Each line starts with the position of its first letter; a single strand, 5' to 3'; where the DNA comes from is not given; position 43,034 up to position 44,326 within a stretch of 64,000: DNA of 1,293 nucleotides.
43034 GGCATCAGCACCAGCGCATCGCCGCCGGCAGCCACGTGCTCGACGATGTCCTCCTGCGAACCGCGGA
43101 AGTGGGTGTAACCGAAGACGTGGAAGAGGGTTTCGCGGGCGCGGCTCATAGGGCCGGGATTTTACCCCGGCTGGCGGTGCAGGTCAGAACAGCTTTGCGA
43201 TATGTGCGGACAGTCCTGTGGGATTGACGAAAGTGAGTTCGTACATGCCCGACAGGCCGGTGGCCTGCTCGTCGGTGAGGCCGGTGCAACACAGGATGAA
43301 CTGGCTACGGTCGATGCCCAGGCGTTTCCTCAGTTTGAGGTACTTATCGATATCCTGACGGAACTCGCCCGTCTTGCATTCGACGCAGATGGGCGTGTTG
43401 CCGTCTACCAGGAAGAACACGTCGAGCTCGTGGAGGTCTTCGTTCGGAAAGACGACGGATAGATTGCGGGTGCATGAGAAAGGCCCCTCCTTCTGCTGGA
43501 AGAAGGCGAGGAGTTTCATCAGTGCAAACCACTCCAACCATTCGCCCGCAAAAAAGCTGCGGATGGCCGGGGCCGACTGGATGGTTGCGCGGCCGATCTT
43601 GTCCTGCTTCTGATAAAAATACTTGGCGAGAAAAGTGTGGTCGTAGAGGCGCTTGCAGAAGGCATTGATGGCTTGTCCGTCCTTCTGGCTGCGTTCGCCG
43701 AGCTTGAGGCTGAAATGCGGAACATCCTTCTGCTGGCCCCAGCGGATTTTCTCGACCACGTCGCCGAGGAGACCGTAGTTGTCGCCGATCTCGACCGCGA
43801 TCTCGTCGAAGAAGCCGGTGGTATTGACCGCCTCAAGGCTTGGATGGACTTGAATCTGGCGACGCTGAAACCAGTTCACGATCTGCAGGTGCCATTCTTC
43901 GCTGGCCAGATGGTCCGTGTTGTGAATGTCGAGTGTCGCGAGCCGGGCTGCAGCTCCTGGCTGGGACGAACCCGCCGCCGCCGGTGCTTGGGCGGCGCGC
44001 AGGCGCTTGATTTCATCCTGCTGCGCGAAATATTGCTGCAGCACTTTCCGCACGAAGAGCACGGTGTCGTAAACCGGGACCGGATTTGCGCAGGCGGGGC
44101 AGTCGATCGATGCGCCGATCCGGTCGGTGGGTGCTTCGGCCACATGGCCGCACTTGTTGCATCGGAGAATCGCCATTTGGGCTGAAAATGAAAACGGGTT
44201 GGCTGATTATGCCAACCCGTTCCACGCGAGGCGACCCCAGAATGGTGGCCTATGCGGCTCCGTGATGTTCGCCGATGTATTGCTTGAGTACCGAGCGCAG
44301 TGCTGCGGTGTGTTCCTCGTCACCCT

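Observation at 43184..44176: Candidate undescribed effector: zinc-ribbon + unknown middle domain + Card1/NERD-like PD-(D/E)xK nuclease core, encoded directly upstream of recQ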

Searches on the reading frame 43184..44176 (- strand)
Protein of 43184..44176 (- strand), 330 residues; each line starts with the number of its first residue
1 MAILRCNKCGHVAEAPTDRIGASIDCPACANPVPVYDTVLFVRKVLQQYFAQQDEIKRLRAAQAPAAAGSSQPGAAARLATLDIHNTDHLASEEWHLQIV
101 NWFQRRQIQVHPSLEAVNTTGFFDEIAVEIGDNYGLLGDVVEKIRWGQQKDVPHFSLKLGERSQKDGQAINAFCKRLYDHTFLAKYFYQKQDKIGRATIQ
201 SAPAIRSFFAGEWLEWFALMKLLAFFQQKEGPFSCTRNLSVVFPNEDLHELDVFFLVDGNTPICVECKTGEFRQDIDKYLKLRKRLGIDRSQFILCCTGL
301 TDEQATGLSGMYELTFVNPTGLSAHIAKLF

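Call 3: search_protein_families(library=pfam, proteins=[window:43184-44176:-], max_evalue=1)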
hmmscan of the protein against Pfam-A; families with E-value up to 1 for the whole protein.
window:43184-44176:- (330 aa): 6 families
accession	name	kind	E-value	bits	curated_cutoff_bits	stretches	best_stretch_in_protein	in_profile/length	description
PF09723.15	Zn_ribbon_8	-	0.0038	17.6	34.4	1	5-31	7-34/41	Zinc ribbon domain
PF09002.17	Card1_endonuc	-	0.005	16.9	26.4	1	206-278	5-74/136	Card1-like, endonuclease domain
PF15777.11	Anti-TRAP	-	0.12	12.9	32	1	5-30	12-37/59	Tryptophan RNA-binding attenuator protein inhibitory protein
PF01155.25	HypA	-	0.23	11.9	28.9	0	3-31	70-94/112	Hydrogenase/urease nickel incorporation, metallochaperone, hypA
PF14311.12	DUF4379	-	0.41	11.3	24.5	1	4-31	28-55/56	Probable Treble clef zinc finger domain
PF22289.1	DmmA-like_C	-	0.7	10.3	27.4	0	6-37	4-32/44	Dimethylamine monooxygenase subunit DmmA-like, C-terminal domain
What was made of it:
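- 44066..44176 (-): Residues 1-37: four-strand zinc ribbon, C6xxC9-x16-C26xxC29. Zn_ribbon_8 E=0.004, below cutoff (call 3).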

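Call 4: search_protein_families(library=ncbifam, proteins=[window:43184-44176:-], max_evalue=1)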
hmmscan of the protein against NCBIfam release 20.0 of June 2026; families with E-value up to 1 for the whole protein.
window:43184-44176:- (330 aa): 4 families
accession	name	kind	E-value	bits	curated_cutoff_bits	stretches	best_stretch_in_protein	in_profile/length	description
NF001608.0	PRK00398.1-6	equivalog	0.045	13.6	84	1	1-33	1-31/46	DNA-directed RNA polymerase subunit P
NF045767.1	RuberyRbr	equivalog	0.061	13.3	200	1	4-37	159-188/194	rubrerythrin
TIGR02605.1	CxxC_CxxC_SSSS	subfamily_domain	0.15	12.1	31.3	1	5-31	7-34/52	FmdB family zinc ribbon protein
NF045720.1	rubredox_RCKP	subfamily_domain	0.2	11.3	45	1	1-15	1-15/34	RCKP-type rubredoxin-like domain-containing protein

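Call 5: search_protein_families(library=padloc, proteins=[window:43184-44176:-], max_evalue=1)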
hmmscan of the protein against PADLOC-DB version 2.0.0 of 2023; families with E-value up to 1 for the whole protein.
window:43184-44176:- (330 aa): 14 families
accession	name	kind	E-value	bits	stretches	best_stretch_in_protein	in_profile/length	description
PDLC01968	CARF_PDDEXK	-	4.3e-11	40.5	1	177-304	215-327/361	-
PDLC01880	CARF4--CARF_PDDEXK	-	1e-09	36.2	1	198-298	228-328/364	-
PDLC01037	Csx1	-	3.1e-06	25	1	185-308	180-285/320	ARF+Nuclease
PDLC01893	CARF4--CARF_PDDEXK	-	5e-06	24.1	1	175-273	224-318/382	-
PDLC01619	Csx1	-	3.2e-05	21.3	1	205-280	218-286/330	CAS-III; associated_signaling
PDLC01890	CARF4--CARF_PDDEXK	-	5.2e-05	20.8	1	196-297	218-318/366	-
PDLC01903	CARF4--CARF_PDDEXK_TM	-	5.6e-05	20.7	1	195-271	258-318/380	-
PDLC01882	CARF4--CARF_PDDEXK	-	9.1e-05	19.1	1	197-303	422-537/569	-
PDLC01512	Csx1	-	0.00016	18.9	1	146-269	201-311/382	CAS-III; associated_signaling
PDLC01131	PD_DExK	-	0.00084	17.2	1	205-272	72-138/205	"PDDEXK_1, same family as the one fused to CARF (PDB; 1XMX)"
PDLC01900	CARF4--CARF_PDDEXK_AAA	-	0.0012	15.5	1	201-292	433-523/556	-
PDLC01897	CARF4--CARF_PDDEXK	-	0.0017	15.7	1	200-297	238-327/369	-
PDLC01885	CARF4--CARF_PDDEXK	-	0.0024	15.2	1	202-276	264-337/405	-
PDLC01886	CARF4--CARF_PDDEXK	-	0.017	12.4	1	191-278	240-327/391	-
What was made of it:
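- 43187..43576 (-): Residues 201-330: PD-(D/E)xK nuclease core of Card1_endonuc (DUF1887) type. PADLOC CARF_PDDEXK E=4e-11 (call 5).
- On Card1_endonuc / DUF1887 nuclease domain (Pfam PF09002): PADLOC profiles of the same domain give E=4e-11 (call 5).
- On Known anti-phage defence systems (PADLOC v2.0): Only CARF_PDDEXK, Csx1 and PD_DExK nuclease-domain hits were found (call 5).
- PADLOC CARF_PDDEXK E=4e-11 over residues 177-304 (call 5).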

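Call 6: find_homologous_proteins(query=window:43184-44176:-, max_evalue=0.001)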
Query window:43184-44176:- (330 aa): 1318 proteins with E <= 0.001 among 4837 candidates; the best 120 are listed.
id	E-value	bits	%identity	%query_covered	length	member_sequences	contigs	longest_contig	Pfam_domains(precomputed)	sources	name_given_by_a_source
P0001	4.5e-225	764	100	100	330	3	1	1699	-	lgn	-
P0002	2.1e-211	719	95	100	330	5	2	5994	-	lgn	-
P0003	1.1e-200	684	90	100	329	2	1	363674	-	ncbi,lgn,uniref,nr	ncbi:hypothetical protein [Zoogloea sp. LCSB751]|uniref:hypothetical protein n=1 Tax=Zoogloea sp. LC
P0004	1.0e-193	661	85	100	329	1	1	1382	-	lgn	-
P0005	2.0e-178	611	79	100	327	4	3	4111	-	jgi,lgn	-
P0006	8.8e-178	609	79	100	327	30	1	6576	-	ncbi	-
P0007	1.3e-176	605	79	100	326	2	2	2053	-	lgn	-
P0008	3.3e-175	600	78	100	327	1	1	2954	-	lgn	-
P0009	2.7e-174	597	77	100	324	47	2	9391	-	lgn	-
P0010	3.7e-174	597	77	100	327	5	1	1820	-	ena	-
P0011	3.8e-174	597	76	100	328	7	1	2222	-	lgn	-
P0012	1.5e-170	585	75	100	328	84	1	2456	-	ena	-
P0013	3.2e-170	584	75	100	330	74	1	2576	-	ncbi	-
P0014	1.4e-169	582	78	99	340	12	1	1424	-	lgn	-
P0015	2.0e-169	581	75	100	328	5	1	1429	-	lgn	-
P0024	5.9e-160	550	73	100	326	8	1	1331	PF09723.16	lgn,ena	-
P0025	3.0e-159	548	71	100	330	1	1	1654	PF09723.16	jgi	-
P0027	1.3e-156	539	71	100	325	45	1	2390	PF09002.18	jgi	-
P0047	5.5e-137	475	64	100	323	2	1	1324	PF09002.18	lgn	-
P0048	7.5e-137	474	63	100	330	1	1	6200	PF09723.16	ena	-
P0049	3.1e-131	456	61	100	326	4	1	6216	PF09723.16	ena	-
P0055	1.5e-126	440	60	100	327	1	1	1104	PF09002.18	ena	-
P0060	1.4e-121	424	56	100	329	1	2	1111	PF09002.18,PF09723.16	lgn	-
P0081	8.8e-112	392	53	100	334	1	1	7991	PF09002.18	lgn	-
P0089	7.5e-111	389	50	100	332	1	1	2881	PF09002.18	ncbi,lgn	ncbi:MAG: DUF1887 family CARF protein [Candidatus Electrothrix sp.]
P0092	1.4e-110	388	50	100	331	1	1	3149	PF09002.18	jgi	jgi:phage FluMu protein Com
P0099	6.6e-110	386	49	100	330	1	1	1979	PF09002.18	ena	-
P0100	1.1e-109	385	51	100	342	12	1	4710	PF09002.18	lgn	-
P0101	1.1e-109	385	49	100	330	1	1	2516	PF09002.18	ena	-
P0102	2.5e-109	384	51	99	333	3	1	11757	PF09002.18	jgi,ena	-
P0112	8.3e-109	382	50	100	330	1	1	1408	PF09002.18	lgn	-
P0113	9.0e-109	382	50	100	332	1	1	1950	PF09002.18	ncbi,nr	ncbi:MAG: DUF1887 family protein [Candidatus Electrothrix sp. ATG2]|nr:DUF1887 family protein [Candi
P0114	1.1e-108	382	50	100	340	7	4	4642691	PF09002.18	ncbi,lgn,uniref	ncbi:MAG: DUF1887 family CARF protein [Candidatus Electrothrix sp. GW3-4]|uniref:Card1-like endonucl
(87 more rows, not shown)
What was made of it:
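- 43184..44176 (-): Whole ORF, 330 aa plus stop: CARF-less Can2/Card1-family nuclease. 1318 homologues, with the top 120 full length (call 6).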

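Call 7: search_solved_structures(query=window:43184-44176:-, max_evalue=10, show_alignments=3)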
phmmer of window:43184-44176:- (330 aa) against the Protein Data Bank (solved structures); distinct sequences matched with E-value up to 10: 2.
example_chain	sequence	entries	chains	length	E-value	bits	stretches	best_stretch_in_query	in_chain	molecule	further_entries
8z4i_A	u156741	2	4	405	0.1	15.2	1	191-271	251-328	CARF-domain cantaining dual-activated nuclease | CARF-domain containing dual-activated nuclease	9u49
7uek_A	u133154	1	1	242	0.36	13.4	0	270-303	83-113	OT3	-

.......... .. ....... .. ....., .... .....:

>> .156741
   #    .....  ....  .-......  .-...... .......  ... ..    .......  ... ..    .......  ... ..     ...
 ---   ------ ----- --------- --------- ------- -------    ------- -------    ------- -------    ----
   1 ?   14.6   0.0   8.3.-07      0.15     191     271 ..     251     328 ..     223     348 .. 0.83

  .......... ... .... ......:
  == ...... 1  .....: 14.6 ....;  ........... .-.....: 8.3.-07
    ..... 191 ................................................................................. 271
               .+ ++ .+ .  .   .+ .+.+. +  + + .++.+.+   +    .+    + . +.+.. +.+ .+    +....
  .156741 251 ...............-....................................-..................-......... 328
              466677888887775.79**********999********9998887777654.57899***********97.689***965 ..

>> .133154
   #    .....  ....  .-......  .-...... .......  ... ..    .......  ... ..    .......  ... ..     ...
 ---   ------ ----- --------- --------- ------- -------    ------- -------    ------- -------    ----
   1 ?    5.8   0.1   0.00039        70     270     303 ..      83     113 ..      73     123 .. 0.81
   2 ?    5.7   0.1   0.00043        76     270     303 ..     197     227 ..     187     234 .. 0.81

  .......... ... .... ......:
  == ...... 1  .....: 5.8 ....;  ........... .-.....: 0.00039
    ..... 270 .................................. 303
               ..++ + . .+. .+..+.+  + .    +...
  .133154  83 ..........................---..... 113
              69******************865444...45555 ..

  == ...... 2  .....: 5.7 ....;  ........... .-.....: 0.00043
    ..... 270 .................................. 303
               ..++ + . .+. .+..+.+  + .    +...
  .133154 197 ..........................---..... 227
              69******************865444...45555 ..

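Call 12: find_related_loci(query=A1, collection=genome_contigs, flank=6000)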
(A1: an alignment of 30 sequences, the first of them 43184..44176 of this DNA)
Query A1 (330 aa) in genome_contigs; peptide patterns used: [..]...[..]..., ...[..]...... (x = any residue, [..] = any of these).
431 stretches matched a pattern; 404 encode a relative of the query (tblastn E <= 1e-3); the best 80 are kept; 80 distinct loci.
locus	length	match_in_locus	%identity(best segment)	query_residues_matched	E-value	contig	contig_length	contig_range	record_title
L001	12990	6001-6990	95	1-330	0e+0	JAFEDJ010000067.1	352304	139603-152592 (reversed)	MAG: Proteobacteria bacterium isolate SZAS-77 CK_MAG-7__67__length-352304, whole genome shotgun sequence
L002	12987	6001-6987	89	1-330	0e+0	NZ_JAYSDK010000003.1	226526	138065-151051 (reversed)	MAG: Zoogloea sp. isolate ZZ2_ZZA245_bin.71 NODE_41_length_226526_cov_17.106724, whole genome shotgun sequence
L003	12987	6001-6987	90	1-330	0e+0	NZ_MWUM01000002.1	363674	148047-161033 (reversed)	Zoogloea sp. LCSB751 NODE_2_length_363674_cov_52.2809_ID_3, whole genome shotgun sequence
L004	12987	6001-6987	89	1-330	0e+0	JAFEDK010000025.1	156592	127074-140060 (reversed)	MAG: Proteobacteria bacterium isolate SZAS-78 PROT-AMP-19__25__length-156592, whole genome shotgun sequence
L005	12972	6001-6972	78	1-330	7e-180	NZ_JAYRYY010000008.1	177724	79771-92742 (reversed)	MAG: Zoogloea sp. isolate EBPR_s472bin.18 NODE_89_length_177724_cov_92.064579, whole genome shotgun sequence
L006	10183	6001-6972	78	1-330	9e-180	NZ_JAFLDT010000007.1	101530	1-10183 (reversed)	MAG: Zoogloea sp. isolate UWPOB_ZOOG2 gnl_X_IKLLJBEN_7, whole genome shotgun sequence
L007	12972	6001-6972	77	1-330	1e-179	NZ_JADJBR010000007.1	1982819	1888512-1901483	MAG: Zoogloea sp. isolate Aved_18-Q3-R54-62_BAT3C.309 tig00373134-10-19807410, whole genome shotgun sequence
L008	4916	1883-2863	79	1-330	0e+0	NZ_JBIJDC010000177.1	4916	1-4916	MAG: Zoogloea sp. isolate ME2006-08-22D15_3300044611_group2_bin171 Rohwer_bin2376_scaffold_33180_c1, whole genome shotgu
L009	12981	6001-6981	77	1-330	8e-177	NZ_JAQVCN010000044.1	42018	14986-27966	MAG: Zoogloea sp. isolate STD2_9 NODE_3138_length_42018_cov_5.563964_Sandtown_D2, whole genome shotgun sequence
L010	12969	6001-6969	78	1-328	2e-174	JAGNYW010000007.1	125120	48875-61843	MAG: Methyloversatilis sp. isolate Go_SlAct_bin_233 Go_SlAct_317_length_125120_cov_32.122247, whole genome shotgun seque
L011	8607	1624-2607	75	1-330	2e-170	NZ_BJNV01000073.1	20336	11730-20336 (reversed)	Zoogloea ramigera strain NBRC 15342 sequence073, whole genome shotgun sequence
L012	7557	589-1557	76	1-328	3e-169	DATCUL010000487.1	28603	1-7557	MAG TPA_asm: Methyloversatilis sp. isolate SMAG_U7357 k141_7221, whole genome shotgun sequence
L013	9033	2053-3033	75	1-330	4e-169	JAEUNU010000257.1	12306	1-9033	MAG: Zoogloea sp. isolate new MAG-181 k141_2724087, whole genome shotgun sequence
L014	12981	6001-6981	75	1-330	2e-168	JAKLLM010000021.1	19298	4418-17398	MAG: Zoogloea sp. isolate MAG.273 MAG.273-scaffold_1768, whole genome shotgun sequence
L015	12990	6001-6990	74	1-330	1e-166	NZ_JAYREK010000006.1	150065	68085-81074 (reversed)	MAG: Zoogloea sp. isolate SH_SHASGE2bin.5 NODE_100_length_150065_cov_3.654390, whole genome shotgun sequence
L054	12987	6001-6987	48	1-329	1e-115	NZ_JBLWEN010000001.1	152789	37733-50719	Candidatus Electronema sp. JM S1CJMS.56499, whole genome shotgun sequence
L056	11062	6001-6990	48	1-330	5e-115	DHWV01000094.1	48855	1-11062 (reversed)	MAG TPA_asm: Desulfobulbaceae bacterium UBA5173 UBA5173_contig_10570, whole genome shotgun sequence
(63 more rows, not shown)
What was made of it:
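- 43184..44176 (-): About 400 genome loci (call 12).
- Checked: About 400 genome loci encode full-length relatives (call 12).
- Identity is 48-52% between Betaproteobacteria, Desulfobulbales, a cyanobacterium and an Anaerolineae MAG (call 12). That marks an accessory, horizontally moving gene (call 12). The architecture is full length in about 400 loci (call 12).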

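Call 17: predict_structure(alignment_id=A1)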
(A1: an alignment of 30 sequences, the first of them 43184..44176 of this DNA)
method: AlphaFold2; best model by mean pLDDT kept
length: 330 residues; sequences in the alignment: 30
mean_pLDDT: 88.1   pTM: 0.73
mean pLDDT of the five models: 88.1, 87.9, 87.7, 86.4, 85.6
residues with pLDDT >= 90: 216; 70-90: 89; 50-70: 9; < 50: 16
segments of 3 or more residues with pLDDT < 50: 63-78
pLDDT, mean of each block of 10 residues (from residue 1): 85 88 90 87 79 74 43 43 80 92 95 87 85 94 95 95 95 94 94 95 91 95 90 92 93 95 95 91 96 96 95 96 95
secondary structure, 60 per line:
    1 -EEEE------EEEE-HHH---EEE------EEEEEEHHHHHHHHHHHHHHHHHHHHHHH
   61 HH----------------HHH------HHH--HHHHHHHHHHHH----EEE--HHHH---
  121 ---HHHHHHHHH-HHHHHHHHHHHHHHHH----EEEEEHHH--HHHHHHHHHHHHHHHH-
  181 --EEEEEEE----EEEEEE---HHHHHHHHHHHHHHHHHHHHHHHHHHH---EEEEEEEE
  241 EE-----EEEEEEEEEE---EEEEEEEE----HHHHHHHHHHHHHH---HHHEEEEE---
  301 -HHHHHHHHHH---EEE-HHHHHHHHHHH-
elements in order: E2-5 E12-15 E23-25 E32-37 H38-62 H93-104 E109-111 H114-117 H124-132 H134-149 E154-158 H164-179 E183-189 E194-199 H203-229 E233-242 E248-257 E261-268 H273-286 E293-297 H302-311 E315-317 H319-329
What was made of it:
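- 43184..44176 (-): AF2 model mean pLDDT 88, pTM 0.73 (call 17).
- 44066..44176 (-): Strands 2-5, 12-15, 23-25 and 32-37 appear in the model (call 17).
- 43991..44065 (-): Residues 38-62: long amphipathic helix, an inferred coiled-coil dimerisation element. Helix 38-62 in the model (call 17).
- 43901..43990 (-): Residues 63-92: Ala/Pro/Gln-rich flexible linker. pLDDT is below 50 for residues 63-78 (call 17).
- On Can2/Card1/Cdn1 CARF nucleases (type III CRISPR ancillary effectors): Residues 1-200 are a zinc ribbon, a helix, a linker and a non-Rossmann alpha/beta domain (call 17).
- On Zinc ribbon (Zn_ribbon_8 / FmdB-like, Rpo12-like): The model has four short strands (call 17).
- The model has pLDDT 88 (call 17).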

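Call 20: search_protein_representatives(alignment_id=A1)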
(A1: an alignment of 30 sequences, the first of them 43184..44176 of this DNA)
Query: 30 sequences, 330 profile positions. Proteins with E-value up to 0.001 (for the whole library): 1115; up to 1e-10: 787; up to 1e-30: 252. The best 150 are listed.
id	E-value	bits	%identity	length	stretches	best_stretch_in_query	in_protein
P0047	5.9e-139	479.2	-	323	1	1-330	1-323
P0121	9.8e-125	432.4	-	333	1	1-329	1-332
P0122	4.1e-124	430.4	-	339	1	1-329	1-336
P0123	3.6e-123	427.3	-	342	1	1-329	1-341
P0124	2.8e-122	424.4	-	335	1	1-327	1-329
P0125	1.1e-121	422.4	-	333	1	1-329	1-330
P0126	8.9e-117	406.3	-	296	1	67-329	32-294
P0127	3.6e-115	401.0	-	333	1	1-329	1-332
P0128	4.6e-115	400.6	-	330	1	1-329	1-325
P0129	5.6e-112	390.5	-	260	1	1-254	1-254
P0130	6.7e-110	383.6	-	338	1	1-327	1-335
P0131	5.6e-109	380.6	-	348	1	1-328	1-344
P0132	2.0e-107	375.5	-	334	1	1-329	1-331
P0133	6.1e-107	373.9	-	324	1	1-329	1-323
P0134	1.3e-106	372.9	-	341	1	1-329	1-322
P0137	8.9e-103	360.2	-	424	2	53-329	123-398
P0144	4.2e-92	325.1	-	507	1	67-329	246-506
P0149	2.2e-89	316.2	-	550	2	96-329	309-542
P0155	4.4e-85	302.1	-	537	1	44-329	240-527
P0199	3.9e-53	197.1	-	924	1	88-329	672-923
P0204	6.3e-50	186.5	-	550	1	47-328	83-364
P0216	1.6e-46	175.4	-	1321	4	122-327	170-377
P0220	2.2e-45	171.6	-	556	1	98-327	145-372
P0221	2.8e-45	171.2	-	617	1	98-327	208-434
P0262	5.7e-39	150.5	-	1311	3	123-329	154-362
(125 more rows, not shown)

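Call 21: search_protein_families(library=pfam, proteins=[P0137, P0144, P0149, P0155, P0199, P0204, P0216, P0220, P0221, P0262], max_evalue=0.01)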
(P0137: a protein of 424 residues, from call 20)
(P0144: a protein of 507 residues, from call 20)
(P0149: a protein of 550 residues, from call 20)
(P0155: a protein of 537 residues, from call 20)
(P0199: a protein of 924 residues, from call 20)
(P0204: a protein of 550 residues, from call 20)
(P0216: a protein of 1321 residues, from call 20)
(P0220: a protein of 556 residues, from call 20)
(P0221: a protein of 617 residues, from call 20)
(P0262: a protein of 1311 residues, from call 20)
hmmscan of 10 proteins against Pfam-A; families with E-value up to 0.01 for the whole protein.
P0137 (424 aa): 9 families
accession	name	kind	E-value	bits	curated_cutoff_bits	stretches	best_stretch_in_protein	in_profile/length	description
PF09002.17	Card1_endonuc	-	4e-08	33.4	26.4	1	276-353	5-80/136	Card1-like, endonuclease domain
PF09723.15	Zn_ribbon_8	-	0.00015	22.1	34.4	1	4-32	6-35/41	Zinc ribbon domain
PF02996.22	Prefoldin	-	0.00087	19.7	23.2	1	65-106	70-111/120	Prefoldin subunit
PF13863.11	DUF4200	-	0.0012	19.6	29.7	1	50-158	2-110/119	Domain of unknown function (DUF4200)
PF07926.17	TPR_MLP1_2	-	0.0023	18.4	36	0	44-101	61-118/129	TPR/MLP1/MLP2-like protein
PF11559.13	ADIP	-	0.0026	18.3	34.3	1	54-156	28-129/151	Afadin- and alpha -actinin-Binding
PF05667.16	CCDC22_CC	-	0.0035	17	39.2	1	37-159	149-278/477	CCDC22 protein coiled-coil region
PF14282.11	FlxA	-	0.0063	17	26.3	0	79-151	10-79/101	FlxA-like protein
PF16454.10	PI3K_P85_iSH2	-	0.0085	16.1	31.5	1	49-142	40-137/161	Phosphatidylinositol 3-kinase regulatory subunit P85 inter-SH2 domain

P0144 (507 aa): 2 families
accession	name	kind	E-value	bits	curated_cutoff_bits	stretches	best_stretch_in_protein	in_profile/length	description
PF02342.23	TerD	-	3.7e-48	163.9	25.3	1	1-174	1-187/187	TerD domain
PF09002.17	Card1_endonuc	-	5.7e-06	26.4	26.4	1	385-451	5-70/136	Card1-like, endonuclease domain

P0149 (550 aa): 6 families
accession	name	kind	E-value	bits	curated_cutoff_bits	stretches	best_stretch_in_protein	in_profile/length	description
PF24548.1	EF_EFCAB10_C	-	3.6e-07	30.1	32.5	0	219-236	5-22/60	EFCAB10, C-terminal EF-hand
PF25324.1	DUF7881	-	1.9e-05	25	27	0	201-225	11-35/75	Domain of unknown function (DUF7881)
PF18852.6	LPD34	-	0.00089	19.4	27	0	214-254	26-66/213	Large polyvalent protein associated domain 34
PF11887.13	Mce4_CUP1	-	0.00096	19.2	32.6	0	197-259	113-175/222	Cholesterol uptake porter CUP1 of Mce4, putative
PF05263.17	DUF722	-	0.0074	16.9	29.8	0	122-162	57-95/134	Protein of unknown function (DUF722)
PF13717.11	Zn_ribbon_4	-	0.0076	16.6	30.3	0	4-32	3-34/36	zinc-ribbon domain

P0155 (537 aa): 2 families
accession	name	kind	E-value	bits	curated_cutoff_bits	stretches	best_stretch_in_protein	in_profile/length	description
PF02342.23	TerD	-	7.3e-40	136.9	25.3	1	1-174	1-187/187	TerD domain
PF09002.17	Card1_endonuc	-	5.2e-05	23.3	26.4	1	406-471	5-69/136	Card1-like, endonuclease domain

P0199 (924 aa): 2 families
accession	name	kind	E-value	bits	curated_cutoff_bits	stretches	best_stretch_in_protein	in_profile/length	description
PF02342.23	TerD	-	1.3e-38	132.8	25.3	2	26-160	38-187/187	TerD domain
PF09002.17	Card1_endonuc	-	4.6e-05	23.4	26.4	1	796-877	4-80/136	Card1-like, endonuclease domain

P0204 (550 aa): 1 family
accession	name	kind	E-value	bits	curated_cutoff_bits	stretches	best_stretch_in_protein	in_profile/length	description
PF09002.17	Card1_endonuc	-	5.5e-05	23.2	26.4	1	244-335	6-101/136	Card1-like, endonuclease domain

P0216 (1321 aa): 1 family
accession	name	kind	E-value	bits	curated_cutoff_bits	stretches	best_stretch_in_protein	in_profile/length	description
PF09002.17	Card1_endonuc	-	0.0034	17.4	26.4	0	254-324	6-70/136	Card1-like, endonuclease domain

P0220 (556 aa): 4 families
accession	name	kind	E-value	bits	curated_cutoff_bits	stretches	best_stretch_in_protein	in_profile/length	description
PF13428.12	TPR_14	-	4.4e-06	27.3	23.5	1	11-42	10-41/44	Tetratricopeptide repeat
PF13432.12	TPR_16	-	0.00061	20.6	32.7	0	7-43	2-38/65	Tetratricopeptide repeat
PF09002.17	Card1_endonuc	-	0.00089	19.3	26.4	1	253-319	6-70/136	Card1-like, endonuclease domain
PF14559.12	TPR_19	-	0.0013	19.5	25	0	14-41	3-30/68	Tetratricopeptide repeat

P0221 (617 aa): 0 families

P0262 (1311 aa): 1 family
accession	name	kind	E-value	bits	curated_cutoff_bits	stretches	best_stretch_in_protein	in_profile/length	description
PF09002.17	Card1_endonuc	-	0.0017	18.4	26.4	1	237-307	6-70/136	Card1-like, endonuclease domain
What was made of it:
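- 43991..44065 (-): Relatives P0137 and P0149 carry much longer coiled coils at this position, seen as Prefoldin, DUF4200 and similar hits (call 21).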
